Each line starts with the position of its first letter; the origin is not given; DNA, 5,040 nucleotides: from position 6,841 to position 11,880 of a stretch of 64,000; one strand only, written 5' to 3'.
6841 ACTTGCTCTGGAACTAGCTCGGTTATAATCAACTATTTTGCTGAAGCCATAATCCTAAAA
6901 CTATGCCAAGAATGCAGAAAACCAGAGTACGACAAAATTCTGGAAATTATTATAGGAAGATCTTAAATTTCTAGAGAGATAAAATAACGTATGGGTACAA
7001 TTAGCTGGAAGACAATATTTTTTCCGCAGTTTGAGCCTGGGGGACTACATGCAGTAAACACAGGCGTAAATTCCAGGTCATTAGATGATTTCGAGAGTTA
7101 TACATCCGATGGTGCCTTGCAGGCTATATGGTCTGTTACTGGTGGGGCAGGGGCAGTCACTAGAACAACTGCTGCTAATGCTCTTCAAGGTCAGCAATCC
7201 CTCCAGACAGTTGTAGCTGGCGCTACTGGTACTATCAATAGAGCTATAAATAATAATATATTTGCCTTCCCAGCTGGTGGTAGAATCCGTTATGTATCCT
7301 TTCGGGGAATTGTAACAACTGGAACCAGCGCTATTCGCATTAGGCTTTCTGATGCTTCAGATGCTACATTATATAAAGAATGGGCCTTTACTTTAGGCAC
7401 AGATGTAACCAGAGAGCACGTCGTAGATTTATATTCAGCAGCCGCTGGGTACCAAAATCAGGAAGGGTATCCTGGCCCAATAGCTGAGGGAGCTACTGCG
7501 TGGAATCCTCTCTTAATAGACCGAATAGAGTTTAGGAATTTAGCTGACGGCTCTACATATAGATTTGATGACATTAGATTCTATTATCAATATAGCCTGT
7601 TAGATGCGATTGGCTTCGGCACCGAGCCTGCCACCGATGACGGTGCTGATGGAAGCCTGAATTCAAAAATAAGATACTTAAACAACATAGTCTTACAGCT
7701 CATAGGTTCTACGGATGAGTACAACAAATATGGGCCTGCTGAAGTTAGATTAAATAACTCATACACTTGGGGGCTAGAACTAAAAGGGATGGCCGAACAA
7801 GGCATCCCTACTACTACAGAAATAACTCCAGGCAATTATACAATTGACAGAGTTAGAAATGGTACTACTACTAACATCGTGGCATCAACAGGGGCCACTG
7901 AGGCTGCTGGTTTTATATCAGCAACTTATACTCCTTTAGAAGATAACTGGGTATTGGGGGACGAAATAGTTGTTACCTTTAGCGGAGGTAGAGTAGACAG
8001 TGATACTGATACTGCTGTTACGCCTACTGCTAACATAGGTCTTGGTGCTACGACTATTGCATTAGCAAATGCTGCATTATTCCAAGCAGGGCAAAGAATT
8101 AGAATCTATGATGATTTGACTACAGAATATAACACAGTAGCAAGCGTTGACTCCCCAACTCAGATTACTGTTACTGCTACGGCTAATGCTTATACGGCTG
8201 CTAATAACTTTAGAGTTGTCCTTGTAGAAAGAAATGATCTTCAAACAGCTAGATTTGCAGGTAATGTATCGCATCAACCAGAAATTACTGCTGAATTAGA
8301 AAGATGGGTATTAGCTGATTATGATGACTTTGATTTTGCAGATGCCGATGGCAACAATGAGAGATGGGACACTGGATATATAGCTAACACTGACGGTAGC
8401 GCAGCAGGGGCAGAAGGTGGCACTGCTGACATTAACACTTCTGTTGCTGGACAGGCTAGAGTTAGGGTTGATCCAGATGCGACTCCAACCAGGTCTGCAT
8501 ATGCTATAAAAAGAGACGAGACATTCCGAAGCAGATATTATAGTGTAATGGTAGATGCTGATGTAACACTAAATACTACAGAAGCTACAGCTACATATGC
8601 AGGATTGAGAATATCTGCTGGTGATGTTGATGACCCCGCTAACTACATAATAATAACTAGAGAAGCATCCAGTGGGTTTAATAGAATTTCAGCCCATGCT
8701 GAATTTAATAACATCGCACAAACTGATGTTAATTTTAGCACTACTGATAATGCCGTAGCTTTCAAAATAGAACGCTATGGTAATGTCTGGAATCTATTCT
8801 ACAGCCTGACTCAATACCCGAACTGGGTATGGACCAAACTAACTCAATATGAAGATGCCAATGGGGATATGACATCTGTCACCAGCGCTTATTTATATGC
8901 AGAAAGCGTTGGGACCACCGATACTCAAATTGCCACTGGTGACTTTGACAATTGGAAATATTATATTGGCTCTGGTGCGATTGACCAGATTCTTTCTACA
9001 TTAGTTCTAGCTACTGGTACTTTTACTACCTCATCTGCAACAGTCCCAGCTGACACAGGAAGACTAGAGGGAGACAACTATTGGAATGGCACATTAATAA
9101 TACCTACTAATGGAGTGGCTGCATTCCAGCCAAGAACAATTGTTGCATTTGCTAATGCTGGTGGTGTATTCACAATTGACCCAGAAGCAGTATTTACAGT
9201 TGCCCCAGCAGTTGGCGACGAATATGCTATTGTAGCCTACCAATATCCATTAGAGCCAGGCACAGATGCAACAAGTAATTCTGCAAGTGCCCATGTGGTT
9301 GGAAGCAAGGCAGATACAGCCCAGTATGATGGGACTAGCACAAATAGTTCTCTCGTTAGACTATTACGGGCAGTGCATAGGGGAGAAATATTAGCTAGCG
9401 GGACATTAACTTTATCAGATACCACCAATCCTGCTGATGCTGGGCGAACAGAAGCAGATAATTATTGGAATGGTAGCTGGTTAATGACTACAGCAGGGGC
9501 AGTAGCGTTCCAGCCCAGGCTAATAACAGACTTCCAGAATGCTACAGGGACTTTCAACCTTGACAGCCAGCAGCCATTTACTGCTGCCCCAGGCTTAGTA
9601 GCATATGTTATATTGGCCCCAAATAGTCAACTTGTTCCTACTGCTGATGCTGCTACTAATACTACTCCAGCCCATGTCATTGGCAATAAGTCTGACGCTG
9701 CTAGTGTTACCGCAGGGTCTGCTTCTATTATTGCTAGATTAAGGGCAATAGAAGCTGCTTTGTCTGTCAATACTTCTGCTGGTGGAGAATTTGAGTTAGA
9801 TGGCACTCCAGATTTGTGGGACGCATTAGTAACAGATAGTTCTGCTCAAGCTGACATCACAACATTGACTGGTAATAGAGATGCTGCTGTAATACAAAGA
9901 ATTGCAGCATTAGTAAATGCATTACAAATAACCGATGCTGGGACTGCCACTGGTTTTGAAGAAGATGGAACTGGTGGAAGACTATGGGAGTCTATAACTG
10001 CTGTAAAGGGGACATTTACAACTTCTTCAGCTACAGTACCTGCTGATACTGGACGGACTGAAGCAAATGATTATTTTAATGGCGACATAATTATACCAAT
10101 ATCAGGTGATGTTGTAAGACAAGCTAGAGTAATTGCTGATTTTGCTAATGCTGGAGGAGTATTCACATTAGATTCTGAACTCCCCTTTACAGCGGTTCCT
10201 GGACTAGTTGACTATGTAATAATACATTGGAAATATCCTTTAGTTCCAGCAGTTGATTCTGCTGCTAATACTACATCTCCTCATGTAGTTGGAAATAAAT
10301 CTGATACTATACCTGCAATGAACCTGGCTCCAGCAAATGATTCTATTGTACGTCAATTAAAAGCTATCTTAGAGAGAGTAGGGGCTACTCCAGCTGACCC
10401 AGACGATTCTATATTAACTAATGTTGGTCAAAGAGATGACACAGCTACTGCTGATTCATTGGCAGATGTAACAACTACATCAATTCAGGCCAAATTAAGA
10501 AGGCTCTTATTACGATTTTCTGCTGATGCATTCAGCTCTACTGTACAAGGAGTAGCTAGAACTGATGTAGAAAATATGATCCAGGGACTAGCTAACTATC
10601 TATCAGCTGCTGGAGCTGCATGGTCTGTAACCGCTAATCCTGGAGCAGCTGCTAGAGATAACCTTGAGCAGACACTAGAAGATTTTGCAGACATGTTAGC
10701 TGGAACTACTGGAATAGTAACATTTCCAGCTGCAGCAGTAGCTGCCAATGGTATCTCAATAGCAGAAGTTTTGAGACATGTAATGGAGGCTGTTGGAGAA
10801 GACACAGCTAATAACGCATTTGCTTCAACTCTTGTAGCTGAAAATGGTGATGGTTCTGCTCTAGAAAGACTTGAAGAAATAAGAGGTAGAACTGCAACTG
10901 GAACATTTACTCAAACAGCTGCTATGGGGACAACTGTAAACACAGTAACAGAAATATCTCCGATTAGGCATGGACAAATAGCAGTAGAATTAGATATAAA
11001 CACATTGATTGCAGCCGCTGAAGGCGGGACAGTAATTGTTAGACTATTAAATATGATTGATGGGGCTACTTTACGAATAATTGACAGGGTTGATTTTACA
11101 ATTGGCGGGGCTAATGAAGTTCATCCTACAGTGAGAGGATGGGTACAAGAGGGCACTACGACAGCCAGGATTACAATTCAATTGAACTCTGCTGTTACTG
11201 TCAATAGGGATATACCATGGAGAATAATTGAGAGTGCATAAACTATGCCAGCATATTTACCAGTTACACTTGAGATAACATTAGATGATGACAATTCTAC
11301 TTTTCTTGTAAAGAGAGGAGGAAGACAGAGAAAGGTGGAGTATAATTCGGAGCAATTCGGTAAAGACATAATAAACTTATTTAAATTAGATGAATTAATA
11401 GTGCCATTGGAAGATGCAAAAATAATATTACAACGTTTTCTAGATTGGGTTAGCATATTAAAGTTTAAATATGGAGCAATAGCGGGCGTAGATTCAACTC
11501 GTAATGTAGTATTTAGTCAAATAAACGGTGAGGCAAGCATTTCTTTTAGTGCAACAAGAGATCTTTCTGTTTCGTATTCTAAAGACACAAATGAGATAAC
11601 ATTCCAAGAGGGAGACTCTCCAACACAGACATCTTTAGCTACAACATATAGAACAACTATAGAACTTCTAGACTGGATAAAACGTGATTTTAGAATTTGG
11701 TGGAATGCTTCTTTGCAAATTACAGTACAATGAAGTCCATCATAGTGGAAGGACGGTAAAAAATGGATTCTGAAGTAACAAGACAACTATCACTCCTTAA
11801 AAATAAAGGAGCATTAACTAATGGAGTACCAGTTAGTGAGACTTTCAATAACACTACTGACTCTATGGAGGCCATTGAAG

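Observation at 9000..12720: Five copies of an ~85-aa module shared by two paralogous fibre genes, with near-identical DNA stretches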

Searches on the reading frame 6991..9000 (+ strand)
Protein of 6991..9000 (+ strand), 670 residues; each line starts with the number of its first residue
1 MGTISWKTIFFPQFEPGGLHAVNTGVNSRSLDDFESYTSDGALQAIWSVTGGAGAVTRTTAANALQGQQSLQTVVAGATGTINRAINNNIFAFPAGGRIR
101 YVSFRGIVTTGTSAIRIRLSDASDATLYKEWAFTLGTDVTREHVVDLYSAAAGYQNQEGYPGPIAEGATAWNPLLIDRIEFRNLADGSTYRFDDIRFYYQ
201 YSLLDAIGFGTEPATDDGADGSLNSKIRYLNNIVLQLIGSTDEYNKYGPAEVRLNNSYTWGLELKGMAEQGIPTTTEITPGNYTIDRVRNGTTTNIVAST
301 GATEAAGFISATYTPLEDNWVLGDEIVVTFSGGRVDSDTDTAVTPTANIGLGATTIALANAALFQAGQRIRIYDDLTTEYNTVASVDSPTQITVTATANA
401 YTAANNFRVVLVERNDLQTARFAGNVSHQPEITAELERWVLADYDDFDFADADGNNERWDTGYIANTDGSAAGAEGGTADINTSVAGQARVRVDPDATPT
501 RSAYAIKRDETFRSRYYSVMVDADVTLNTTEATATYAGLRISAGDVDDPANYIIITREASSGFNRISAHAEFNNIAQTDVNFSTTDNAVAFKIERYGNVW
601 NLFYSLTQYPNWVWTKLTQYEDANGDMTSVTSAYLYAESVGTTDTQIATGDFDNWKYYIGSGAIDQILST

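Call 57: search_solved_structures(query=window:6991-9000:+, max_evalue=1)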
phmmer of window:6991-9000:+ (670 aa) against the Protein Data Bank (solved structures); distinct sequences matched with E-value up to 1: 1.
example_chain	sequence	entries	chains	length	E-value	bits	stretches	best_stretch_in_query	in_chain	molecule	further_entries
8oun_A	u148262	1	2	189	0.5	11.9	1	52-125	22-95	GTP-binding protein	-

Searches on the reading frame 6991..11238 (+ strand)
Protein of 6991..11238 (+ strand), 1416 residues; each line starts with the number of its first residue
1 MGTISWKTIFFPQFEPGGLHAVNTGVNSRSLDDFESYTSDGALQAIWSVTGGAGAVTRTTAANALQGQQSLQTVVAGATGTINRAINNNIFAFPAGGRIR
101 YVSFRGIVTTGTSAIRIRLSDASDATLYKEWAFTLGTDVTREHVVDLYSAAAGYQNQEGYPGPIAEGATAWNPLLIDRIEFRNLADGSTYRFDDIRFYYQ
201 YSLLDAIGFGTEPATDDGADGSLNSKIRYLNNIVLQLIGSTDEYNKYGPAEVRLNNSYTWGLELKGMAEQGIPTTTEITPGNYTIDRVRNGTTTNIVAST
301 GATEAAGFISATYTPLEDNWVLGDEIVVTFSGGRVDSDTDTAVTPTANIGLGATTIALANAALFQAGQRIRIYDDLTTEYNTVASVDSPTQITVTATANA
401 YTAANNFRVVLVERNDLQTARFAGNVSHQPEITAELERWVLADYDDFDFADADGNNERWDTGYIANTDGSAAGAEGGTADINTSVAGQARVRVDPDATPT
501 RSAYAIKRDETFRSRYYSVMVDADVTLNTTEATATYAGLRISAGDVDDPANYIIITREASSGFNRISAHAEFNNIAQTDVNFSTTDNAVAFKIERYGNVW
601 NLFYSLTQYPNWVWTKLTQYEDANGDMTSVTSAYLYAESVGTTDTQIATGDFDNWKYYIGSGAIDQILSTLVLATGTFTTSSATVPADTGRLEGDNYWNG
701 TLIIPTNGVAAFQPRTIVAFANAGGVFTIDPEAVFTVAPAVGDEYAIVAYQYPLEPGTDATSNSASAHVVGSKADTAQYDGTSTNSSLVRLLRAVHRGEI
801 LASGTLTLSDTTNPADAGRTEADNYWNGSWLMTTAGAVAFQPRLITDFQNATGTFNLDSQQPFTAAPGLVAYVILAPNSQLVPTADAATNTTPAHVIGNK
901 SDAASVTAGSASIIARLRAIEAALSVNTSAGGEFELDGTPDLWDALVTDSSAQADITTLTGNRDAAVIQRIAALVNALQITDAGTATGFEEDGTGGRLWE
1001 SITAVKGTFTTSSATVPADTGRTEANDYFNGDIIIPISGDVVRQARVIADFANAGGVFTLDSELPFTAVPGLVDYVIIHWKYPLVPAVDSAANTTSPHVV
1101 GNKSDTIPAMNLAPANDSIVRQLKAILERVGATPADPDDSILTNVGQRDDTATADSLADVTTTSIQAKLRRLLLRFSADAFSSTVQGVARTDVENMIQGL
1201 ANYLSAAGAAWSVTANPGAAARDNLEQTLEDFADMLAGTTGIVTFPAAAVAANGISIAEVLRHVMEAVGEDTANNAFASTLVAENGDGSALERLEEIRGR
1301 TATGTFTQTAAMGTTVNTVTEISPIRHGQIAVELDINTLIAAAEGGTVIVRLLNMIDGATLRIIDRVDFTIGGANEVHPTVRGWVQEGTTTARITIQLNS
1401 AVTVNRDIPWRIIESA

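Call 7: search_protein_families(library=pfam, proteins=[window:6991-11238:+], max_evalue=1)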
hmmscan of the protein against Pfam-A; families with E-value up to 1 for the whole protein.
window:6991-11238:+ (1416 aa): 0 families

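Call 8: search_protein_families(library=phrogs, proteins=[window:6991-11238:+], max_evalue=0.01)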
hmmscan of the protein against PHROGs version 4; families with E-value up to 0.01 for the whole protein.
window:6991-11238:+ (1416 aa): 0 families

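Call 58: search_protein_families(library=ncbifam, proteins=[window:6991-11238:+], max_evalue=0.1)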
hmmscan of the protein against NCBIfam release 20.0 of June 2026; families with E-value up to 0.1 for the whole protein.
window:6991-11238:+ (1416 aa): 0 families

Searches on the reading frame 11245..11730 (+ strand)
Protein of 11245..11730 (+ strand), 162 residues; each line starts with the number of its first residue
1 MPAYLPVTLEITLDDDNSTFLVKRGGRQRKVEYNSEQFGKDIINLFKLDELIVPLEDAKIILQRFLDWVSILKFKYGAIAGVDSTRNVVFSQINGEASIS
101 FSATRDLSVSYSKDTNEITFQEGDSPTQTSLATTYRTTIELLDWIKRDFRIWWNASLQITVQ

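Call 7: search_protein_families(library=pfam, proteins=[window:11245-11730:+], max_evalue=1)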
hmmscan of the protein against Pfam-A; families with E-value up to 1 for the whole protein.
window:11245-11730:+ (162 aa): 0 families

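Call 8: search_protein_families(library=phrogs, proteins=[window:11245-11730:+], max_evalue=0.01)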
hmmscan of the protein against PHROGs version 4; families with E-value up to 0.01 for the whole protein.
window:11245-11730:+ (162 aa): 0 families

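Call 58: search_protein_families(library=ncbifam, proteins=[window:11245-11730:+], max_evalue=0.1)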
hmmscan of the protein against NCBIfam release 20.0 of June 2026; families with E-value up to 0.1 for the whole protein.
window:11245-11730:+ (162 aa): 0 families
